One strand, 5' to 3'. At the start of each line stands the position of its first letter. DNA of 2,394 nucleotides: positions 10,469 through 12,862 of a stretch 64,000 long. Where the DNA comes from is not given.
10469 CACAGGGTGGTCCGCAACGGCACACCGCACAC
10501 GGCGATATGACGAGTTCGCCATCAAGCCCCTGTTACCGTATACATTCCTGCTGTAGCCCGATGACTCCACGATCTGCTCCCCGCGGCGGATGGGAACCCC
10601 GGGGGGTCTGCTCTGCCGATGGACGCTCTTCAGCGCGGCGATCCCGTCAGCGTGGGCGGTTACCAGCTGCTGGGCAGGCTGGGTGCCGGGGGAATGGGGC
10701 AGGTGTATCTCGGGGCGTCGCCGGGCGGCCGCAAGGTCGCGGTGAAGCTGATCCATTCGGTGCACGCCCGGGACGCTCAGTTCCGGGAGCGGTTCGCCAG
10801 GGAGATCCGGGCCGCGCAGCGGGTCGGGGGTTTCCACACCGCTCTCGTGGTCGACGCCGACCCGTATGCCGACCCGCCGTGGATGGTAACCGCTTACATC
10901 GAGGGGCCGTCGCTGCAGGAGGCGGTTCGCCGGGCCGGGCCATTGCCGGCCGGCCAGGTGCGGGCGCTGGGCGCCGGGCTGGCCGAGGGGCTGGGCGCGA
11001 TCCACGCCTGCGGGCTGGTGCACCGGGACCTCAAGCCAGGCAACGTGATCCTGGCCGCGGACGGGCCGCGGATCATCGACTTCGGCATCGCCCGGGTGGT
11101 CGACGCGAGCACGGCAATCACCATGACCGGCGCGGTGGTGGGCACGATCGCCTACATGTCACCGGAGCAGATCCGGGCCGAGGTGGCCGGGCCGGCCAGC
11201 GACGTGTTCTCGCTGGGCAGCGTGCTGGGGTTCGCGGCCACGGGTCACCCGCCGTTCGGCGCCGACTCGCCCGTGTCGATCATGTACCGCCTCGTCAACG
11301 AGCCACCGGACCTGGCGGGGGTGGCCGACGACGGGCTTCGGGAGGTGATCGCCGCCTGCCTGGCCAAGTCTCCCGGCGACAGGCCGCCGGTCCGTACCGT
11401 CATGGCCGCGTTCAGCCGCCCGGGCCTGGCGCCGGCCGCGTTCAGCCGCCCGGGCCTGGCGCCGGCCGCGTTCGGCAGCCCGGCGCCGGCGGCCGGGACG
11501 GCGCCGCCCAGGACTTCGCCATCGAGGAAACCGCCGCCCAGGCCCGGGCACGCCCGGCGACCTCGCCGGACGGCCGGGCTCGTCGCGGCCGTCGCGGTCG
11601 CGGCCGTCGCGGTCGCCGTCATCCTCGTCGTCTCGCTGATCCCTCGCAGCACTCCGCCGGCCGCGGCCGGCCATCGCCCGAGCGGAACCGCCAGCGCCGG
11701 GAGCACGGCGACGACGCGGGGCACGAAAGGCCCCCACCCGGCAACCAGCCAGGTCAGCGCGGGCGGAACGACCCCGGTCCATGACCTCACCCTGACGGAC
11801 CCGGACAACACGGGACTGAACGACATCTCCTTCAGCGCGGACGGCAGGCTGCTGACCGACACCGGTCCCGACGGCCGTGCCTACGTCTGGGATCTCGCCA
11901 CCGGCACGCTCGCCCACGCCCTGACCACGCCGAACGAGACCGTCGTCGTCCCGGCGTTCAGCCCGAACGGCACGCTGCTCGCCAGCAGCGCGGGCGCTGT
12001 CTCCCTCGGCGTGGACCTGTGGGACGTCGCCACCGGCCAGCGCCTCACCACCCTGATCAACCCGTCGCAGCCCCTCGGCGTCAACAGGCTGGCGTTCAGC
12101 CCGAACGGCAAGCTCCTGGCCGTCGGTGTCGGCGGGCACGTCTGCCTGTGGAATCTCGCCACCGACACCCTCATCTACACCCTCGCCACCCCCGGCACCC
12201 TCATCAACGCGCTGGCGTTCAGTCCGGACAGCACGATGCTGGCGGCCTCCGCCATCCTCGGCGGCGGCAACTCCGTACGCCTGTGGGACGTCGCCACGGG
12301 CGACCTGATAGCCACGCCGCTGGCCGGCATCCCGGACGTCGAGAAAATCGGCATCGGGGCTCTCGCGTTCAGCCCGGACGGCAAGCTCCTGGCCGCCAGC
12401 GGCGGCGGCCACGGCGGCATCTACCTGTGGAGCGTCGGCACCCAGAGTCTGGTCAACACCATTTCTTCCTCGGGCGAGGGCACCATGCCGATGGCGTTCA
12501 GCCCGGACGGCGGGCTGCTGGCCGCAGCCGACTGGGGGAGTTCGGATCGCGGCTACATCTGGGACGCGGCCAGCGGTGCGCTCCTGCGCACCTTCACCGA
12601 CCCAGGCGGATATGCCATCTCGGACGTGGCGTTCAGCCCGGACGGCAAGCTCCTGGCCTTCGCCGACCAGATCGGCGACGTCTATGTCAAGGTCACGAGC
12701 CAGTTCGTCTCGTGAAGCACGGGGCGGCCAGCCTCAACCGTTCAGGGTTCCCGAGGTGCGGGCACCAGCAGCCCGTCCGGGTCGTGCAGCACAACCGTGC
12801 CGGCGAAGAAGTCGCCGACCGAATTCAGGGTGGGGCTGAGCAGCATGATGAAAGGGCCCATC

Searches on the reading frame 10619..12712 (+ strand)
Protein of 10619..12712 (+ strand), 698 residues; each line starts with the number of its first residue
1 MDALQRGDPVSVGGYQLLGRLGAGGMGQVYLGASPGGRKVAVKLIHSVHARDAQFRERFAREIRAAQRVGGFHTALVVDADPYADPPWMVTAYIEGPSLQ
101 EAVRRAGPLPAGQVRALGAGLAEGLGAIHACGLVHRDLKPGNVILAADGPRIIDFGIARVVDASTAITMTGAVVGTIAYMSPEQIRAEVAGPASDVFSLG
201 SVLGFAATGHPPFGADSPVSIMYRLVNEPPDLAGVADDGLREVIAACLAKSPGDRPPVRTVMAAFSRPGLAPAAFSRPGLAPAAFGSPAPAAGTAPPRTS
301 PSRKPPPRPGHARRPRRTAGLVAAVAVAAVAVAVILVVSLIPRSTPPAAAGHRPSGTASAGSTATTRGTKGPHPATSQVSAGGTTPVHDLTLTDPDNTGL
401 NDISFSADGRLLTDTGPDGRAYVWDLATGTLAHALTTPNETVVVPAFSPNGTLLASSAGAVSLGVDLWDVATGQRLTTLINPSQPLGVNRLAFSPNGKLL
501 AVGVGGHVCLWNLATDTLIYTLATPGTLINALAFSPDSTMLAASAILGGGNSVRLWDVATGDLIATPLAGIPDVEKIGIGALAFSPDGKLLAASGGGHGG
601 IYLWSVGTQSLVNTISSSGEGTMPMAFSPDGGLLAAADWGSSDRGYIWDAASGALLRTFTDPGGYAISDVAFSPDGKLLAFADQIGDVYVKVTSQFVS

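Call 56: search_protein_families(library=ncbifam, proteins=[window:10619-12712:+], max_evalue=0.00001)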
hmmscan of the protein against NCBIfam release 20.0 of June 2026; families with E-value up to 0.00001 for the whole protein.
window:10619-12712:+ (698 aa): 15 families
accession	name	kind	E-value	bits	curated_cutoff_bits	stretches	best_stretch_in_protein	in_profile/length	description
NF053615.1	SerThrKinAfsKStmc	equivalog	3.5e-87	293.9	1300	1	1-365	1-363/809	protein serine/threonine kinase AfsK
NF033483.0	PknB_PASTA_kin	equivalog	1.3e-61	209.3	450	1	15-263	9-262/563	Stk1 family PASTA domain-containing Ser/Thr kinase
NF052427.1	StpK7MSMEG_1200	equivalog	8.7e-36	123.6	900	1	10-337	4-315/601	serine/threonine protein kinase StpK7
NF047741.1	antiphage_MADS6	equivalog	4.6e-30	104.7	460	2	121-266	308-458/612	methylation-associated defense system protein kinase MAD6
TIGR03903.1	TOMM_kin_cyc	equivalog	7.5e-29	100.2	705.75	1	37-255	3-233/1267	TOMM system kinase/cyclase fusion protein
NF038150.1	lanthi_synth_IV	equivalog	1.2e-26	93.3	650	1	27-282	203-460/851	class IV lanthionine synthetase LanL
NF009651.0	PRK13184.1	equivalog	8.3e-19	67.1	839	1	14-225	3-243/932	serine/threonine-protein kinase PknD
TIGR02800.1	propeller_TolB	equivalog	2.5e-11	43.2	343.15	1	533-685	197-343/418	Tol-Pal system beta propeller repeat protein TolB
NF033442.0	BREX_PglW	equivalog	2.5e-10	38.7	990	1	6-160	506-662/1391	BREX system serine/threonine kinase PglW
TIGR03724.2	arch_bud32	equivalog_domain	3.5e-09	36.4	125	1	57-165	38-138/193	KEOPS complex kinase/ATPase Bud32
NF038151.1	lanthi_synth_III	equivalog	7.4e-09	34.5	575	1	15-204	222-420/833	class III lanthionine synthetase LanKC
NF043056.1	T4SS_LegK1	equivalog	1.6e-08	33.6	550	1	132-204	209-281/516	Dot/Icm T4SS effector kinase LegK1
NF011463.0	PRK14879.1-4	equivalog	2.8e-08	33.5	188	1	87-160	93-162/237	Kae1-associated kinase Bud32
NF058632.1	SerThrKinPrkT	equivalog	4.1e-07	29.3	280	1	15-156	23-163/322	serine/threonine protein kinase PrkT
NF007174.0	PRK09605.1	equivalog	2.5e-06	26.2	447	1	57-164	381-479/535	bifunctional N(6)-L-threonylcarbamoyladenine synthase/serine/threonine protein kinase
